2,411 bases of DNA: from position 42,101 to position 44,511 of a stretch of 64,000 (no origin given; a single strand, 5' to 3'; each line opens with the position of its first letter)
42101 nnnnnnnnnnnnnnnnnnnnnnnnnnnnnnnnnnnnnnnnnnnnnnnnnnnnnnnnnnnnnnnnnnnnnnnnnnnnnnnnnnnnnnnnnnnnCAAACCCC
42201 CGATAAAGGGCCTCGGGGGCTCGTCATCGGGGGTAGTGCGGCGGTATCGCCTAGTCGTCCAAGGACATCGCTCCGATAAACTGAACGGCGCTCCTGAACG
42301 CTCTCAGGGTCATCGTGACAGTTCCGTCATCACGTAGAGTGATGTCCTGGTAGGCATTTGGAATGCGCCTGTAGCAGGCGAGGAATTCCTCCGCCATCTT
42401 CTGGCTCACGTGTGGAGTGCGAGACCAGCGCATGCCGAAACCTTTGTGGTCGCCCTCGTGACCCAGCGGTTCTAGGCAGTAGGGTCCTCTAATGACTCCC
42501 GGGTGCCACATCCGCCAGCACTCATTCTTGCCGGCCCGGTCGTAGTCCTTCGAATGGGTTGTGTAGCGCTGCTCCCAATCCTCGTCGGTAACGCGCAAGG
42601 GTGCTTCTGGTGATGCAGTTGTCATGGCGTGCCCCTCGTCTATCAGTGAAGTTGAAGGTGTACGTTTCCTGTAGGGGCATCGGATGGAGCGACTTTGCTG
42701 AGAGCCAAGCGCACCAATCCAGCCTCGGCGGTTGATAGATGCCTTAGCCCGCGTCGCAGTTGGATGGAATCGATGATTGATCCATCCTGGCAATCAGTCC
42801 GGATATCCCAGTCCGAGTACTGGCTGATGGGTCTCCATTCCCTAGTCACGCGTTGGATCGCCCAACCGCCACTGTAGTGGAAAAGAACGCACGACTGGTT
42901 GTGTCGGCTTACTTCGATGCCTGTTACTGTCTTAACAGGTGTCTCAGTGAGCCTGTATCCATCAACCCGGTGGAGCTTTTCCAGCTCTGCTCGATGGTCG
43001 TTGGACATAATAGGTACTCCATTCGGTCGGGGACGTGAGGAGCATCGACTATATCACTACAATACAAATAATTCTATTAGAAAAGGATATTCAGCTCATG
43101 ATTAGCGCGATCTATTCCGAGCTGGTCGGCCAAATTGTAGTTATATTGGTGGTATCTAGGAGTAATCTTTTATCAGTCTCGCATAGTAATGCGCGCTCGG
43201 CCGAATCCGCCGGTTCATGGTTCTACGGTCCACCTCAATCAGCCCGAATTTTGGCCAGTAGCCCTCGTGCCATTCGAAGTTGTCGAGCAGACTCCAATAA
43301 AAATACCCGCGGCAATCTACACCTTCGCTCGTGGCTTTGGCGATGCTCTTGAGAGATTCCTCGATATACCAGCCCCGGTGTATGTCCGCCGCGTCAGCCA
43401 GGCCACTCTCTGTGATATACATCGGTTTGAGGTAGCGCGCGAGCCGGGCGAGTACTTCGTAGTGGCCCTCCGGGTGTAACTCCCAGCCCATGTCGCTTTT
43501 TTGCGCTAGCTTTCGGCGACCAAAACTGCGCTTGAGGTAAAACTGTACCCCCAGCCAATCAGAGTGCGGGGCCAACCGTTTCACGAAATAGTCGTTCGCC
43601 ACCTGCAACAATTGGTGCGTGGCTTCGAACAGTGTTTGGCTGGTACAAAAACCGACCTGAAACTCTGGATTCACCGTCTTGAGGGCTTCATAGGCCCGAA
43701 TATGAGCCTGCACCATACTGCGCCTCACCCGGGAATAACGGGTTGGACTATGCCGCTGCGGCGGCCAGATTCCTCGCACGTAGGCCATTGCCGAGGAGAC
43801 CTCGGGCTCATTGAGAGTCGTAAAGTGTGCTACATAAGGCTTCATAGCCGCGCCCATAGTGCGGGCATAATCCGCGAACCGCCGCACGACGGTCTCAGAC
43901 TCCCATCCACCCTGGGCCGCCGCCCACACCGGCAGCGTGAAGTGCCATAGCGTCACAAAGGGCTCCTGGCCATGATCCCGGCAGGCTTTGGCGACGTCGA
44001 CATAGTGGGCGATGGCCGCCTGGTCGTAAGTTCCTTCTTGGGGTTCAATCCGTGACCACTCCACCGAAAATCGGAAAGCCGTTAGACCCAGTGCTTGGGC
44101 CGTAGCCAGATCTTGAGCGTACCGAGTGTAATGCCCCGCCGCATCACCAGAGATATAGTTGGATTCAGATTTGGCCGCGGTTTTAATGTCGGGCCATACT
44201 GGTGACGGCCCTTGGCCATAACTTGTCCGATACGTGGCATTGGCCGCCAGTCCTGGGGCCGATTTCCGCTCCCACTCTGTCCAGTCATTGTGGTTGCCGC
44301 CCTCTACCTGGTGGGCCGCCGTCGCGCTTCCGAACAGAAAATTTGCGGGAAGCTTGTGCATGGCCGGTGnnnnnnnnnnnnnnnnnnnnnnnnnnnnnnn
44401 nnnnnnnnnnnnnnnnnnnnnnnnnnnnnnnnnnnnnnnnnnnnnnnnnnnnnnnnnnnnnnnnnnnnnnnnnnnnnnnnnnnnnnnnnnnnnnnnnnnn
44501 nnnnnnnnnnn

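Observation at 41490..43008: A second RHH-PIN pair sits next to a convergent two-gene cassette of unrecognisable proteins.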

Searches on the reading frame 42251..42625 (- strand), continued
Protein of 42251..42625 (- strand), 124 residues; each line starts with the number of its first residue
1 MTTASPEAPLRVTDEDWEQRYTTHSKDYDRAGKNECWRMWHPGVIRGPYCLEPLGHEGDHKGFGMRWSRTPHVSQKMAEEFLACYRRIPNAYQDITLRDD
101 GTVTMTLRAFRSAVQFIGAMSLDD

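Call 105: search_protein_families(library=phrogs, proteins=[L102:1222-1887:+, L102:1887-2555:+, L102:3220-3657:+, L102:3654-4379:+, L102:4373-4708:+, L102:4705-5013:+, L102:939-1241:+, L105:220-663:+, L105:1418-1750:+, L104:593-886:+], max_evalue=0.001)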
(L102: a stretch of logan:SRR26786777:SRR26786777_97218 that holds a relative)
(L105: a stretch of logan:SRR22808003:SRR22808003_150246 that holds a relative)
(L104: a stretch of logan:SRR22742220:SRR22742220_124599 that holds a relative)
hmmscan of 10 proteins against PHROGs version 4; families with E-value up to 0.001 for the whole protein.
L102:1222-1887:+ (221 aa): 0 families

L102:1887-2555:+ (222 aa): 0 families

L102:3220-3657:+ (145 aa): 1 family
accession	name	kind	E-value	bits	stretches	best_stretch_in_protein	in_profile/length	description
phrog_2466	-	lysis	0.00077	20.3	1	24-135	3-110/172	Rz-like spanin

L102:3654-4379:+ (241 aa): 0 families

L102:4373-4708:+ (111 aa): 0 families

L102:4705-5013:+ (102 aa): 0 families

L102:939-1241:+ (100 aa): 0 families

L105:220-663:+ (147 aa): 1 family
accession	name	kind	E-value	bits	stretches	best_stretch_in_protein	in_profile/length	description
phrog_35332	-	unknown function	3.9e-05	24.5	1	44-68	4-28/50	-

L105:1418-1750:+ (110 aa): 3 families
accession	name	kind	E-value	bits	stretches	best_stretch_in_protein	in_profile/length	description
phrog_2255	-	DNA, RNA and nucleotide metabolism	1.3e-07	32.3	1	2-67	53-124/211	HNH endonuclease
phrog_1035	-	DNA, RNA and nucleotide metabolism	7e-06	27.1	1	3-49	64-110/271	endonuclease VII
phrog_2340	-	DNA, RNA and nucleotide metabolism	0.00028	22.1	1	3-47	9-56/171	endonuclease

L104:593-886:+ (97 aa): 0 families
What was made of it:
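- One array, L102, has almost no PHROG support (call 105).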

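Call 107: search_protein_families(library=phrogs, alignment_id=A2, max_evalue=1)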
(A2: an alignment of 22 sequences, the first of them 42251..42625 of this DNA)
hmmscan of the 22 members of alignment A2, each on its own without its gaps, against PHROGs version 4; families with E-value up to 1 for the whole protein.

A. member 1, window:42251-42625:- (124 aa): 0 families

B. families by the number of members that match (of 22 scanned): 14 families
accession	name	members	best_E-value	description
phrog_1078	-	1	0.064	-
phrog_13875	-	1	0.067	-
phrog_8399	-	1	0.08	head scaffolding protein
phrog_31089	-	1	0.082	-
phrog_5879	-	1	0.091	-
phrog_8940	-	1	0.092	capsid assembly protein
phrog_34277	-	1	0.13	-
phrog_14853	-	1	0.18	-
phrog_16162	-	1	0.19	-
phrog_25559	-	1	0.19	-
phrog_11067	-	1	0.23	-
phrog_31326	-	1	0.34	-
phrog_10779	-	1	0.35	-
phrog_11611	-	1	0.71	-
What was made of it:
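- Closest known: Small uncharacterised proteins of actinobacteriophage non-structural gene arrays. Different: No PHROG family matches any of the 22 family members (call 107).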

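Call 108: search_protein_families(library=pfam, alignment_id=A2, max_evalue=10)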
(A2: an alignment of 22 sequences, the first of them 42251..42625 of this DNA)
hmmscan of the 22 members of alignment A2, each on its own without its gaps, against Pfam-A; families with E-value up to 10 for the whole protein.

A. member 1, window:42251-42625:- (124 aa): 0 families

B. families by the number of members that match (of 22 scanned): 6 families
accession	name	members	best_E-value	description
PF11511.13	RhodobacterPufX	2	0.035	Intrinsic membrane protein PufX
PF22186.1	HI1480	1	0.094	Hypothetical protein HI1480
PF20475.3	DUF6717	1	0.14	Family of unknown function (DUF6717)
PF07918.16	CAP160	1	0.18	CAP160 repeat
PF12244.13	DUF3606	1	0.19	Protein of unknown function (DUF3606)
PF24906.1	Zf_WRKY19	1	0.21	WRKY19 zinc finger domain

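Call 109: search_solved_structures(query=A2, max_evalue=10)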
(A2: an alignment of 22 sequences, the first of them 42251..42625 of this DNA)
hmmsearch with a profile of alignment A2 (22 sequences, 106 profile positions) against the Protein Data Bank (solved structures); distinct sequences matched with E-value up to 10: 0.

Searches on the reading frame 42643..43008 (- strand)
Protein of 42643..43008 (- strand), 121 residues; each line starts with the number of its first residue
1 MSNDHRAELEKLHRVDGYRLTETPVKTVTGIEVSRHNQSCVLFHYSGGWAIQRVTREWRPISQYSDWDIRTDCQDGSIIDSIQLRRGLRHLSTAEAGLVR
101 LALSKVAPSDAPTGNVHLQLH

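Call 3: search_protein_families(library=pfam, proteins=[window:42646-43008:-], max_evalue=1)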
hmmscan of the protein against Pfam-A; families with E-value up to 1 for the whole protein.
seq(121 aa): 0 families

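Call 5: search_protein_families(library=ncbifam, proteins=[window:42646-43008:-], max_evalue=1)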
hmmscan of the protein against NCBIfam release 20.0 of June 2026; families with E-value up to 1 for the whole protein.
seq(121 aa): 1 family
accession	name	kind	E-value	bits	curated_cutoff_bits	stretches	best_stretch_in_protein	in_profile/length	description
NF047780.1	LIC12708_fam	subfamily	0.099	11.5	150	1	22-62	178-218/391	LIC_12708 family protein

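Call 6: search_protein_families(library=padloc, proteins=[window:42646-43008:-], max_evalue=1)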
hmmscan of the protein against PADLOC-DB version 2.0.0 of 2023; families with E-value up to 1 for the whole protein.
seq(121 aa): 0 families

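Call 7: search_protein_families(library=phrogs, proteins=[window:42646-43008:-], max_evalue=1)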
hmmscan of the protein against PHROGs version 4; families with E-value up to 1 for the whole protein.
seq(121 aa): 0 families

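Call 9: find_homologous_proteins(query=window:42646-43008:-, max_evalue=0.01)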
Query seq(121 aa) (121 aa): 1 proteins with E <= 0.01 among 18 candidates.
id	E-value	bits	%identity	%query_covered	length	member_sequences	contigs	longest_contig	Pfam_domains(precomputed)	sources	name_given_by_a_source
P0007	3.3e-76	271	100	100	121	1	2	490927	-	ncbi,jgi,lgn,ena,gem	-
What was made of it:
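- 42643..43008 (-): ORF A, 121 aa. Lineage-specific orphan ORF of uncertain coding status. Only an identical copy among 5.8 billion proteins (call 9).
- ORF A has no homologue among 5.8 billion proteins (call 9).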

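Call 15: find_encoding_contigs(protein=P0007, flank=10000, max_places=6)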
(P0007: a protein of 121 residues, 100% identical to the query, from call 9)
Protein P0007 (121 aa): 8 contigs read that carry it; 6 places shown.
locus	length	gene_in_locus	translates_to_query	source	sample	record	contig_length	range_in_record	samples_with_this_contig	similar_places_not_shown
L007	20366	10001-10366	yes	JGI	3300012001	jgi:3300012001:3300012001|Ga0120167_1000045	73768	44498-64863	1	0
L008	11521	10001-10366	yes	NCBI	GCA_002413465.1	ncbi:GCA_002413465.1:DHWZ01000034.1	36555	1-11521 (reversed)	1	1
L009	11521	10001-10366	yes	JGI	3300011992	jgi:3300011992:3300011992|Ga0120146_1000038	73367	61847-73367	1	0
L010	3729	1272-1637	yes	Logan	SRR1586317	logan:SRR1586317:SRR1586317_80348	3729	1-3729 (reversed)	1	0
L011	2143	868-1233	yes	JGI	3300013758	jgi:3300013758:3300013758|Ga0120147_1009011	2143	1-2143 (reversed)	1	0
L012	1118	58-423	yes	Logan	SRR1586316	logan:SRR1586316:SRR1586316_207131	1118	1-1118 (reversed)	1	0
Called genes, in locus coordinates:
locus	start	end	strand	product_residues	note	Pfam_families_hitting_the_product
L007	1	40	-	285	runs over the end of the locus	PF01636:APH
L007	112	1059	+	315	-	PF01545:Cation_efflux, PF16916:ZT_dimer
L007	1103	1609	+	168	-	PF00383:dCMP_cyt_deam_1, PF14437:MafB19-deam, PF14439:Bd3614-deam (weak)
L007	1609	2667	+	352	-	PF00144:Beta-lactamase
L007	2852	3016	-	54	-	-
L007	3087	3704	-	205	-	PF01726:LexA_DNA_bind, PF00717:Peptidase_S24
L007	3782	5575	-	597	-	PF12229:PG_binding_4, PF04294:VanW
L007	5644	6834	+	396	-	PF08442:ATP-grasp_2 (faint), PF24948:Citrate_synth_N, PF16114:Citrate_bind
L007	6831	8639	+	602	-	PF00549:Ligase_CoA, PF13607:Succ_CoA_lig, PF00285:Citrate_synt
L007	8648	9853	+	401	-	PF00232:Glyco_hydro_1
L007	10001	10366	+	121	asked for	-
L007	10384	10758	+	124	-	-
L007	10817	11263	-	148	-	PF13470:PIN_3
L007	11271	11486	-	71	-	-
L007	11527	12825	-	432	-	PF00155:Aminotran_1_2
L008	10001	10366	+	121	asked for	-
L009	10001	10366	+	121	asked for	-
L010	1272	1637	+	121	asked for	-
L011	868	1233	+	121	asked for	-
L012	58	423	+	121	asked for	-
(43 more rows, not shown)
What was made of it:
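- All complete same-species contigs carry it intact (call 15). Both are intact and identical in all complete same-species contigs from several samples (call 15). Gene callers annotate it in every assembly (call 15).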

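Call 35: predict_structure(protein=window:42643-43008:-)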
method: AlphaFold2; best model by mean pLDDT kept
length: 121 residues; sequences in the alignment: 1
mean_pLDDT: 40.1   pTM: 0.32
mean pLDDT of the five models: 40.1, 34.9, 33.7, 32.2, 31.7
residues with pLDDT >= 90: 0; 70-90: 0; 50-70: 15; < 50: 106
segments of 3 or more residues with pLDDT < 50: 1-31, 46-51, 54-72, 74-121
pLDDT, mean of each block of 10 residues (from residue 1): 40 33 36 51 51 43 37 43 40 45 37 28 25
secondary structure, 60 per line:
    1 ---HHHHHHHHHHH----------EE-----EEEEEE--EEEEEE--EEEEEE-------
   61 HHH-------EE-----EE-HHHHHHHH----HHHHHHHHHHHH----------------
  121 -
elements in order: H4-14 E32-37 E40-45 E48-53 H81-88 H93-104

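Call 77: search_solved_structures(query=window:42643-43008:-, max_evalue=10)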
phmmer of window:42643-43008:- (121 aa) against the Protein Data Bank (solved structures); distinct sequences matched with E-value up to 10: 3.
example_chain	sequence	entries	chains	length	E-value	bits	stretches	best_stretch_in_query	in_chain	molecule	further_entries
7l48_A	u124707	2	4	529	0.55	13.6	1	28-95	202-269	Cas12f | Cas12f1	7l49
7c7l_A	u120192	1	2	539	0.56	13.6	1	28-95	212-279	CRISPR-associated protein Cas14a.1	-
6xod_A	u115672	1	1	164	1.6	12.1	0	45-88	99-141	Protein PEROXIN-4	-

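Call 83: search_protein_families(library=pfam, proteins=[window:42643-43008:-], max_evalue=10)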
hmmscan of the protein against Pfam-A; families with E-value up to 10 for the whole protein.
window:42643-43008:- (121 aa): 0 families

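Call 84: search_dna_similar(query=window:42643-43008:-, collection=phages, mode=protein, max_evalue=1)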
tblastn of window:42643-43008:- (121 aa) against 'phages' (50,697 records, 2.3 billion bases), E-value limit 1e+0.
No match.

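Call 85: search_dna_similar(query=window:42643-43008:-, collection=plasmids, mode=protein, max_evalue=1)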
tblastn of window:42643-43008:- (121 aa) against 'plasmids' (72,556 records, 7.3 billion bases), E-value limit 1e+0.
Records with a match: 1; places in all: 1; records where one place covers at least 80% of the query: 0.
Best place of each record, by identity: <60% 1.
By first word of the organism name: Pseudomonas 1.
By predicted mobility (MOB-suite, as given by PLSDB): conjugative 1.
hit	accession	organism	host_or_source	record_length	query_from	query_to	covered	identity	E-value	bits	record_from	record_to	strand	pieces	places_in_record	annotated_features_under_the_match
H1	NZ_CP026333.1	Pseudomonas sp. XWY-1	cell culture,Rice Fields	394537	10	84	62%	34.9%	1e+0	35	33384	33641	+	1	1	none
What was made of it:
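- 42643..43008 (-): No hit in Pfam, PDB, phage or plasmid collections (calls 77, 83-85).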

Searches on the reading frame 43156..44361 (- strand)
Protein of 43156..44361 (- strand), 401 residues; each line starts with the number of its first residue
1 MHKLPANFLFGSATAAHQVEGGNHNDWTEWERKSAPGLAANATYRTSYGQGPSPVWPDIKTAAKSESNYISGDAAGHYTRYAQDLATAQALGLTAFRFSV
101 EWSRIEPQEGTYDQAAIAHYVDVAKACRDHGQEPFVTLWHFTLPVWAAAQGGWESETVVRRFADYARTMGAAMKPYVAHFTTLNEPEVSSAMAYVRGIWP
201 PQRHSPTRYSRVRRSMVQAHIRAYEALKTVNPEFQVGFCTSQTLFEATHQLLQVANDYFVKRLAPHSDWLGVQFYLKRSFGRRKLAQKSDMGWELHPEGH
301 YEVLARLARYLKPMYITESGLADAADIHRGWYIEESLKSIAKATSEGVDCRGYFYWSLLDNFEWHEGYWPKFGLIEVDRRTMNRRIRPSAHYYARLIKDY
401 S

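Call 62: find_related_loci(query=window:43156-44361:-, collection=metagenome_contigs, flank=7000)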
Query window:43156-44361:- (401 aa) in metagenome_contigs; peptide patterns used: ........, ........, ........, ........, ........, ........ (x = any residue, [..] = any of these).
184 stretches matched a pattern; 148 encode a relative of the query (tblastn E <= 1e-3); the best 80 are kept; 80 distinct loci.
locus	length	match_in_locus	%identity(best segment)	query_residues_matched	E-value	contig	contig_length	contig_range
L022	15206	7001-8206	45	1-399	2e-121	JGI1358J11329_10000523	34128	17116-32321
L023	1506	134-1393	45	2-399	8e-131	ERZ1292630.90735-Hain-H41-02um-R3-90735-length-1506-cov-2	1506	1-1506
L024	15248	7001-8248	45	4-398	8e-119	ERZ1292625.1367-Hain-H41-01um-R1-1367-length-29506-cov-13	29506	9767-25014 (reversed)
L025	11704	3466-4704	45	4-401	3e-117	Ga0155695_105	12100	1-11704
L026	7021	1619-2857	45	4-401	3e-117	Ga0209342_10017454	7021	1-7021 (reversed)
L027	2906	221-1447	43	3-401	5e-121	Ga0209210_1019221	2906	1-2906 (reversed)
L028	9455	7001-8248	44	4-398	8e-117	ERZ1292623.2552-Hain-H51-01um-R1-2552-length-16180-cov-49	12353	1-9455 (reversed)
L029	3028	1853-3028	44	3-387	2e-119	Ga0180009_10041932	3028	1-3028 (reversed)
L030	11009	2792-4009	43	3-398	3e-114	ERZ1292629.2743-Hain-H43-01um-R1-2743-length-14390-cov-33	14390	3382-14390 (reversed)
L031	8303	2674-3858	43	1-398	2e-114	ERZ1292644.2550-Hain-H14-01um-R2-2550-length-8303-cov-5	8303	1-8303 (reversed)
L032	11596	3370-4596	45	3-401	9e-114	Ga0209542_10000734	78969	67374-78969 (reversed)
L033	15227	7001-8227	45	3-401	9e-114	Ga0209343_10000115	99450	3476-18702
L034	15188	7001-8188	44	3-401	2e-113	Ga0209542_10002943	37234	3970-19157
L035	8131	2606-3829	45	4-401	1e-113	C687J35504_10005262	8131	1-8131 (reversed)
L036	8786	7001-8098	45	3-399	4e-111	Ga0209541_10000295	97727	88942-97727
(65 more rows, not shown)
